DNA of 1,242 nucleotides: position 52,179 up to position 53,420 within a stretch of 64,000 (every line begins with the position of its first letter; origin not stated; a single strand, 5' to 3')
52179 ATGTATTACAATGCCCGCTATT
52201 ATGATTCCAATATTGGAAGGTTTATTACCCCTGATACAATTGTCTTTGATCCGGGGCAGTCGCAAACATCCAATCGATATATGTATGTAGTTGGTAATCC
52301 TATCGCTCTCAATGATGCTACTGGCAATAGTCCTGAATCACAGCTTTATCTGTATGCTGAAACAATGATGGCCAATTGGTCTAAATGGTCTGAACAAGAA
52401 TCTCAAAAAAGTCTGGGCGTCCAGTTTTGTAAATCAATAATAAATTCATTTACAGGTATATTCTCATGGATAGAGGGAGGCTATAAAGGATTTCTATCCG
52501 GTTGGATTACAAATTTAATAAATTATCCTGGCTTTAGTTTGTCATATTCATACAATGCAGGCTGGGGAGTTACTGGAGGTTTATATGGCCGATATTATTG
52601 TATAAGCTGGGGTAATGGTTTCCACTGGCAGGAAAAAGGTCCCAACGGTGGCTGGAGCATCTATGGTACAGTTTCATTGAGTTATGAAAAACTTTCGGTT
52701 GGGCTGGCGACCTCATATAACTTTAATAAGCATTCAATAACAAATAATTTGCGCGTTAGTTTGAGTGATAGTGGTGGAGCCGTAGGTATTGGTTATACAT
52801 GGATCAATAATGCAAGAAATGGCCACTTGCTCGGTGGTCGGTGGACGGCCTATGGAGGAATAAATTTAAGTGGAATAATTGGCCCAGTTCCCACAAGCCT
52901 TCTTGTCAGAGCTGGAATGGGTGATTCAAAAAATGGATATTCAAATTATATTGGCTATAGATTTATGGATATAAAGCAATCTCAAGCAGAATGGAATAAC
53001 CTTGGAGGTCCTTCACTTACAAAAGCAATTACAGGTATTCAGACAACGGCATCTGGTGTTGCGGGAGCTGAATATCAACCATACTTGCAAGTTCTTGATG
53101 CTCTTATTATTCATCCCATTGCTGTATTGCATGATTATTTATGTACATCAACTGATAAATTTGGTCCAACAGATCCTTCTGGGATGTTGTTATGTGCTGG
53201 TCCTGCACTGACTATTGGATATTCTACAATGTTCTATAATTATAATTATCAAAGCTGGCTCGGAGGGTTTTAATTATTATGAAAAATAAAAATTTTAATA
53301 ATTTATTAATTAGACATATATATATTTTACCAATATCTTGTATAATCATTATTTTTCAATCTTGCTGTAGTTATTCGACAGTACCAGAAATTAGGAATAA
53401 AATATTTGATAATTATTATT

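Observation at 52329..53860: Unrecognised ~314-aa Gly/Trp/Tyr/Asn-rich C-terminal domain after the RHS cleavage-type motif, plus an adjacent lipoprotein-like ORF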

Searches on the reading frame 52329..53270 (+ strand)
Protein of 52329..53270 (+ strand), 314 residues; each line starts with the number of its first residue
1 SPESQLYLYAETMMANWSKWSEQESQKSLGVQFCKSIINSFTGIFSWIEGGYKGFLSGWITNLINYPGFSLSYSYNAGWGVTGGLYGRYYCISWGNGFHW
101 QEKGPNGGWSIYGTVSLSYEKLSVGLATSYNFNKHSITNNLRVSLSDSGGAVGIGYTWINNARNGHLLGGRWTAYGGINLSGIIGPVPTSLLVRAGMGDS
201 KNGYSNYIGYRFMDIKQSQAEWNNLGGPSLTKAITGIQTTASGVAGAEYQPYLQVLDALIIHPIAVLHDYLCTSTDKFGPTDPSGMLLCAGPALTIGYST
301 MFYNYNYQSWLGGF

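Call 3: search_protein_families(library=pfam, proteins=[window:52329-53270:+], max_evalue=1)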
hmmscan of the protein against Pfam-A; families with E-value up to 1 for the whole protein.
window:52329-53270:+ (314 aa): 0 families

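Call 4: search_protein_families(library=ncbifam, proteins=[window:52329-53270:+], max_evalue=1)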
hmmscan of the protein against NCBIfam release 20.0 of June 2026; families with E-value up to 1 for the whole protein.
window:52329-53270:+ (314 aa): 0 families

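Call 5: find_homologous_proteins(query=window:52329-53270:+, max_evalue=0.001)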
Query window:52329-53270:+: 1242 candidates shared short words with the query, none scored E <= 0.001.

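Call 6: search_solved_structures(query=window:52329-53270:+, max_evalue=10)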
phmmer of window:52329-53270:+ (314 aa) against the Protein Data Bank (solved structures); distinct sequences matched with E-value up to 10: 3.
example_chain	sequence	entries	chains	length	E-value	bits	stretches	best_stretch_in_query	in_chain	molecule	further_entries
5fgw_A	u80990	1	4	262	0.31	13.6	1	38-171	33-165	Extracellular streptodornase D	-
5fgu_A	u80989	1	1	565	0.91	12.1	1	58-171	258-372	Green fluorescent protein,Extracellular streptodornase D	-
4jg5_A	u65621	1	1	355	1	11.9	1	159-196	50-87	Putative cell adhesion protein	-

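Call 11: find_related_loci(query=window:52329-53270:+, collection=genome_contigs, flank=10000)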
Query window:52329-53270:+ (314 aa) in genome_contigs; peptide patterns used: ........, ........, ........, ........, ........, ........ (x = any residue, [..] = any of these).
33 stretches matched a pattern; 1 encode a relative of the query (tblastn E <= 1e-3); 1 distinct loci.
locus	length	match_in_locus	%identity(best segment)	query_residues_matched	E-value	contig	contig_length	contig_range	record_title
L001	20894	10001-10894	73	1-314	2e-145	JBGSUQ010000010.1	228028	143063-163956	MAG: Spirochaetota bacterium isolate JTS-AC436 k141_1366113, whole genome shotgun sequence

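Call 16: search_protein_representatives(protein=window:52329-53270:+)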
Query: 314 residues. Proteins with E-value up to 0.001 (for the whole library): 7; up to 1e-10: 3; up to 1e-30: 2. The best 7 are listed.
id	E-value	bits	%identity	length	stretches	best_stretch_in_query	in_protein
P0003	4.2e-142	489.9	67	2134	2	1-314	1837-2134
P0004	1.7e-56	208.4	47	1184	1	5-314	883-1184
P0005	1.0e-11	61.3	33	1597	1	50-309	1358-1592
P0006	2.0e-10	57.0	38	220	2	71-180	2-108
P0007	2.2e-04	37.2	37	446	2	63-163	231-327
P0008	2.9e-04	36.8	34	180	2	236-313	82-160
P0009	5.4e-04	35.9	42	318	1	43-168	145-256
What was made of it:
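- Tried and rejected: The exhaustive phmmer search was needed (call 16).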

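Call 20: predict_structure(protein=window:52329-53270:+)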
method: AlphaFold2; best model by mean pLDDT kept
length: 314 residues; sequences in the alignment: 1
mean_pLDDT: 34.4   pTM: 0.27
mean pLDDT of the five models: 34.4, 33.5, 31.1, 30.9, 28.1
residues with pLDDT >= 90: 0; 70-90: 0; 50-70: 0; < 50: 314
segments of 3 or more residues with pLDDT < 50: 1-314
pLDDT, mean of each block of 10 residues (from residue 1): 31 40 38 33 31 32 29 23 30 36 38 34 40 44 40 39 36 38 34 34 30 33 35 30 31 34 38 39 35 33 30 28
secondary structure, 60 per line:
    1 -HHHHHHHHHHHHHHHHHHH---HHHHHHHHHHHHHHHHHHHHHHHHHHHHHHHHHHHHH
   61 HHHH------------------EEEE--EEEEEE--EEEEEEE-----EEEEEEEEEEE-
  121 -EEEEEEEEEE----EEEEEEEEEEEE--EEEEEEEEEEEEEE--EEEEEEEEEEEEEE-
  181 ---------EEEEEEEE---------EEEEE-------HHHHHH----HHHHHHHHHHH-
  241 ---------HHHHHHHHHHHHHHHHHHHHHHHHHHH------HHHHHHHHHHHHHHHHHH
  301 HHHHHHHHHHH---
elements in order: H2-20 H24-64 E83-86 E89-94 E97-103 E109-119 E122-131 E136-147 E150-163 E166-179 E190-197 E207-211 H219-224 H229-239 H250-276 H283-311
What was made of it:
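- Tried and rejected: Single-sequence AF2 was useless (pLDDT 34, call 20).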

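Call 22: find_homologous_proteins(query=A1, max_evalue=0.01)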
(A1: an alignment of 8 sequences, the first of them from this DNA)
Query A1 (8 sequences) (314 aa, profile of the alignment): 1 proteins with E <= 0.01 among 8000 candidates.
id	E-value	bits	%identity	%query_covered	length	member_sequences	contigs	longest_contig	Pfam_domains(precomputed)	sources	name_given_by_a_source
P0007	2.1e-91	324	31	73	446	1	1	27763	PF25023.2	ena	-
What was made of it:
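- Tried and rejected: The word-indexed search found no homolog with the single sequence (call 5) and only P0007 with the profile (call 22).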

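Call 24: find_encoding_contigs(protein=P0007, flank=6000, max_places=4)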
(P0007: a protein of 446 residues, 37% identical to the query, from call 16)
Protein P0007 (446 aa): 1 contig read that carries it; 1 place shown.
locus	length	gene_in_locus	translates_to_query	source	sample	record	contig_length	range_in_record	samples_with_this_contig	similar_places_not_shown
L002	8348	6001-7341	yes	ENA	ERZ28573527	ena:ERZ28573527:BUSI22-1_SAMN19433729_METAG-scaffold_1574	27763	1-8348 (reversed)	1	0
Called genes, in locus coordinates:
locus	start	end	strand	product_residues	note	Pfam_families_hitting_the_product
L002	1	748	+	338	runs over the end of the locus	PF01797:Y1_Tnp, PF08299:Bac_DnaA_C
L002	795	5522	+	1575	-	PF03534:SpvB, PF12256:TcdB_toxin_midN (weak), PF05593:RHS_repeat (weak), PF25023:TEN_YD-shell (weak), PF05593:RHS_repeat (weak), PF25023:TEN_YD-shell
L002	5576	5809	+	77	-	-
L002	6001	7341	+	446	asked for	PF25023:TEN_YD-shell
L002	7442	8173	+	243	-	-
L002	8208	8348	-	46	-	?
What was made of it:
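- On Rhs polymorphic toxin, TcdB/TcaC (SpvB) class: Orphan module in L002 (call 24).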

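Call 29: search_protein_families(library=pfam, proteins=[L002:7442-8170:+, L001:10941-11501:+, L001:11526-12080:+], max_evalue=0.01)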
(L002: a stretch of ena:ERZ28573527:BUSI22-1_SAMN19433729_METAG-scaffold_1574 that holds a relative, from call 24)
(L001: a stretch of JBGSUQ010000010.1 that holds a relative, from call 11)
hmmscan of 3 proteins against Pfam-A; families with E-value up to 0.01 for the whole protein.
L002:7442-8170:+ (243 aa): 0 families

L001:10941-11501:+ (187 aa): 1 family
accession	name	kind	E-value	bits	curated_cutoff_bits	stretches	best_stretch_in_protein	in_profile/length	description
PF20279.3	CTD12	-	0.007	17.3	25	0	58-139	22-103/144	C-terminal domain 12 of the ABC-three component (ABC-3C) systems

L001:11526-12080:+ (185 aa): 0 families

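Call 30: find_encoding_contigs(protein=P0005, flank=5000, max_places=3)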
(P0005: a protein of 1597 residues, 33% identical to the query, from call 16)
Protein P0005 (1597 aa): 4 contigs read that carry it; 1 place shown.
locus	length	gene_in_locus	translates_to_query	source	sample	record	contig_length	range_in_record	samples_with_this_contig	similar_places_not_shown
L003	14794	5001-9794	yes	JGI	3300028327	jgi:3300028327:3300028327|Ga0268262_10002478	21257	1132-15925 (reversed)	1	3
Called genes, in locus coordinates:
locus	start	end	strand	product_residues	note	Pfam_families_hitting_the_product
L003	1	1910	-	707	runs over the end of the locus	PF01751:Toprim, PF01131:Topoisom_bac, PF01396:Zn_ribbon_Top1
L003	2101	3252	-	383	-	PF02481:DNA_processg_A, PF18306:LDcluster4 (faint)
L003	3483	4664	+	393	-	PF03534:SpvB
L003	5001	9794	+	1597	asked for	PF01839:FG-GAP (faint), PF13517:FG-GAP_3, PF12256:TcdB_toxin_midN, PF25023:TEN_YD-shell, PF05593:RHS_repeat (weak), PF25023:TEN_YD-shell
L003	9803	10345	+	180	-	-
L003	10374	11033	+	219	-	-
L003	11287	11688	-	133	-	PF15919:HicB_lk_antitox, PF15970:HicB-like_2 (weak)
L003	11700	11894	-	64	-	PF07927:HicA_toxin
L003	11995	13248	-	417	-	PF00155:Aminotran_1_2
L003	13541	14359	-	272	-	-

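Call 31: find_encoding_contigs(protein=P0004, flank=5000, max_places=3)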
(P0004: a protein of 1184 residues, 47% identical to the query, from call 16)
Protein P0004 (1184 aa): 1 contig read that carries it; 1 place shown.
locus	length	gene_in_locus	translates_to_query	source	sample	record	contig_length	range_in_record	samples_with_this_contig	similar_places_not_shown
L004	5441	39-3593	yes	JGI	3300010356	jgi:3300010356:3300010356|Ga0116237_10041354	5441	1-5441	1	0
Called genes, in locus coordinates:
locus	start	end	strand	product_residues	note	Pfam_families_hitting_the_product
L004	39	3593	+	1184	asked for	PF25023:TEN_YD-shell (weak), PF20041:DUF6443 (weak), PF05593:RHS_repeat (weak), PF25023:TEN_YD-shell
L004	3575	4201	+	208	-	-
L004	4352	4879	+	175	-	-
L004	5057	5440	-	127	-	?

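Call 32: predict_structure(alignment_id=A1)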
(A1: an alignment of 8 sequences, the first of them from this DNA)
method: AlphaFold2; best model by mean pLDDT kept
length: 314 residues; sequences in the alignment: 8
mean_pLDDT: 49.0   pTM: 0.52
mean pLDDT of the five models: 49.0, 46.5, 44.9, 43.7, 43.5
residues with pLDDT >= 90: 0; 70-90: 29; 50-70: 114; < 50: 171
segments of 3 or more residues with pLDDT < 50: 1-15, 18-68, 180-252, 276-281, 296-314
pLDDT, mean of each block of 10 residues (from residue 1): 38 48 39 36 33 33 40 56 55 60 61 65 70 68 67 75 70 63 35 32 34 35 35 38 43 50 55 49 53 47 41 41
secondary structure, 60 per line:
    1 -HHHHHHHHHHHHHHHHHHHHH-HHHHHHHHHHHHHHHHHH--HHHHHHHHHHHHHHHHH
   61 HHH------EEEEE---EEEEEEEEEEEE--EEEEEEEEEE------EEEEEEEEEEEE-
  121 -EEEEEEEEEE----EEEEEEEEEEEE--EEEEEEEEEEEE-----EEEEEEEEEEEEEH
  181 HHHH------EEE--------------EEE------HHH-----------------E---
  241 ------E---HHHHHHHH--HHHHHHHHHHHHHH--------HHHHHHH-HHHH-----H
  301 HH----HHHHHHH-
elements in order: H2-22 H24-41 H44-63 E70-74 E78-89 E92-101 E108-119 E122-131 E136-147 E150-161 E167-179 H180-184 E191-193 E208-210 H251-258 H261-274 H283-289 H291-294 H307-313
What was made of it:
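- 52521..52883 (+): Predicted eight-strand, uncharged amphipathic beta-meander or barrel (cargo aa 65-185). It includes the conserved FHWQE(K/R)GPNxGWS turn. AF2 with alignment A1 gives pLDDT 55-75 here (call 32).
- On Tse5-CT-like helical glycine-zipper pore formers: AF2 predicts strands in the core (call 32).
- AF2 on alignment A1 gives eight long strands with pLDDT 55-75 (call 32). The helical part is modelled with pLDDT below 55 (call 32).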

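Call 38: fold_search(model_id=the predicted structure, library=pdb)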
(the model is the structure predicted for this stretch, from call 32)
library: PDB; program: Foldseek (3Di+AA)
matches with E <= 10: 838; with E <= 0.001: 0
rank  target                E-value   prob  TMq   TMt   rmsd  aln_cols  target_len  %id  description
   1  6hds_D                1.8e-02  0.99  0.26  0.56   4.4       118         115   10  Crystal Structure of apo short afifavidin (released 2018-11-14)
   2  6gmi                  2.1e-02  1.00  0.26  0.59   4.3       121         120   12  Genetic Engineering of an Artificial Metalloenzyme for Transfer Hydrogenation of a Self-Immolative Substrate in E. coli' (released 2018-10-10)
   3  4z28_B                2.6e-02  1.00  0.28  0.62   4.2       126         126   10  Crystal structure of short hoefavidin biotin complex (released 2015-07-15)
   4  6hdt_D                2.6e-02  0.97  0.25  0.54   5.5       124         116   11  crystal structure of short afifavidin - biotin complex (released 2018-11-14)
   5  4z2o_A                2.8e-02  1.00  0.28  0.59   4.3       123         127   10  High resolution crystal structure of short hoefavidin-hoef-peptide complex (released 2015-07-15)
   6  4z27_A                2.9e-02  0.99  0.27  0.59   4.5       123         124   11  Crystal structure of apo short hoefavidin (released 2015-08-05)
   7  4z28_A                2.9e-02  0.99  0.27  0.58   4.5       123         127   11  Crystal structure of short hoefavidin biotin complex (released 2015-07-15)
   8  6hdt_B                3.1e-02  0.97  0.25  0.53   5.8       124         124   12  crystal structure of short afifavidin - biotin complex (released 2018-11-14)
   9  4z2p_B                3.3e-02  0.99  0.26  0.56   4.3       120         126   12  Crystal structure of short hoefavidin-hoef-peptide(L9F) complex (released 2015-07-15)
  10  8ass_A                3.8e-02  0.98  0.26  0.57   5.5       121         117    8  The Crystal structure of F46Y mutant of the agroavidin-biotin complex (released 2023-04-12)
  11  4rhb_C                3.8e-02  0.35  0.13  0.09  10.1       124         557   13  Crystal structure of the lipopolysaccharide assembly complex LptD-LptE from the Escherichia coli outer membrane (released 2015-08-26)
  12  8qxp                  4.5e-02  0.35  0.15  0.23  10.6       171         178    9  Crystal structure of the outer membrane porin OmpW from Klebsiella pneumoniae (released 2024-01-24)
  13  9i94_A                4.7e-02  0.54  0.16  0.10  12.2       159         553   14  Cryo-EM structure of Shigella flexneri LptDE bound by a Bicyclic peptide molecule (Compound 3) (released 2025-10-15)
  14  3wi5                  4.7e-02  0.41  0.15  0.15  12.3       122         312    7  Crystal structure of the Loop 7 mutant PorB from Neisseria meningitidis serogroup B (released 2014-01-01)
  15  3ew2_E                5.9e-02  0.94  0.26  0.54   4.9       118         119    8  Crystal structure of rhizavidin-biotin complex (released 2008-12-23)
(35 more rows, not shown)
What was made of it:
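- On 8-stranded outer-membrane beta-barrels (OmpX/OmpW/PagL type): PDB: OmpW E 0.045, PagL 0.065, NspA 0.065 (call 38).
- On Avidin/calycin barrels: TM 0.55-0.62 (normalised to target), E 0.018-0.1, identity 8-12% (call 38).
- Closest known: Avidin/streptavidin. Same: These are the best PDB structural matches to the predicted core: TM 0.55-0.62 normalised to the target, over about 120 columns (call 38).
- Best PDB fold matches are 8-strand up-and-down barrels: avidins at TM 0.55-0.62, plus OmpW, PagL and NspA (call 38). The best PDB fold matches are soluble avidin-type barrels (call 38).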

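Call 41: search_solved_structures(query=A1, max_evalue=10, show_alignments=2)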
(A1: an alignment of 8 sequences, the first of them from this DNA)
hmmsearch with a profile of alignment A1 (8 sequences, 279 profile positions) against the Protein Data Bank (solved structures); distinct sequences matched with E-value up to 10: 0.
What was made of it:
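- On Tse5-CT-like helical glycine-zipper pore formers: No PDB chain matched the tail or its profile at E<=10, apart from non-significant hits to unrelated proteins (calls 6, 41).
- Closest known: Tse5. Different: No sequence similarity was found in PDB searches (calls 6, 41).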

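Call 42: search_protein_families(library=pfam, alignment_id=A1, max_evalue=10)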
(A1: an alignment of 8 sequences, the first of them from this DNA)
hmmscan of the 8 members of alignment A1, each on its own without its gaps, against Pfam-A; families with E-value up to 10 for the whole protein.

A. member 1, seq(314 aa): 0 families

B. families by the number of members that match (of 8 scanned): 2 families
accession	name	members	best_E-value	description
PF18911.6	PKD_4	1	0.017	PKD domain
PF20747.2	Caudo_bapla_N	1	0.18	Lactophage receptor-binding protein N-terminal shoulder domain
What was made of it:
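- On Secreted PLA2-like His-Asp enzymes / HD-domain hydrolases: No Pfam or NCBIfam hit (calls 3, 4, 42).
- Checked: Scanning all 8 family members against Pfam at E<=10 gave only noise (call 42).
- Tried and rejected: Pfam on all 8 family members at E<=10 gave only noise (call 42).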

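Call 45: find_related_loci(query=A2, collection=metagenome_contigs, flank=4000)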
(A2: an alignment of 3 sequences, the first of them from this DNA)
Query A2 (314 aa) in metagenome_contigs; peptide patterns used: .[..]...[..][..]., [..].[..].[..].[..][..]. (x = any residue, [..] = any of these).
92 stretches matched a pattern; 3 encode a relative of the query (tblastn E <= 1e-3); 3 distinct loci.
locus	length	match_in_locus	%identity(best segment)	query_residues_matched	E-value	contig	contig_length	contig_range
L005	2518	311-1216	42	5-314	1e-63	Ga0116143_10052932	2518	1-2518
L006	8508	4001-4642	31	71-308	1e-19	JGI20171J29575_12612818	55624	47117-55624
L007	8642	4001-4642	31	71-308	1e-19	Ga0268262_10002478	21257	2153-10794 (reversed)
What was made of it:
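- Tried and rejected: The 3-sequence alignment added no new member (call 45).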
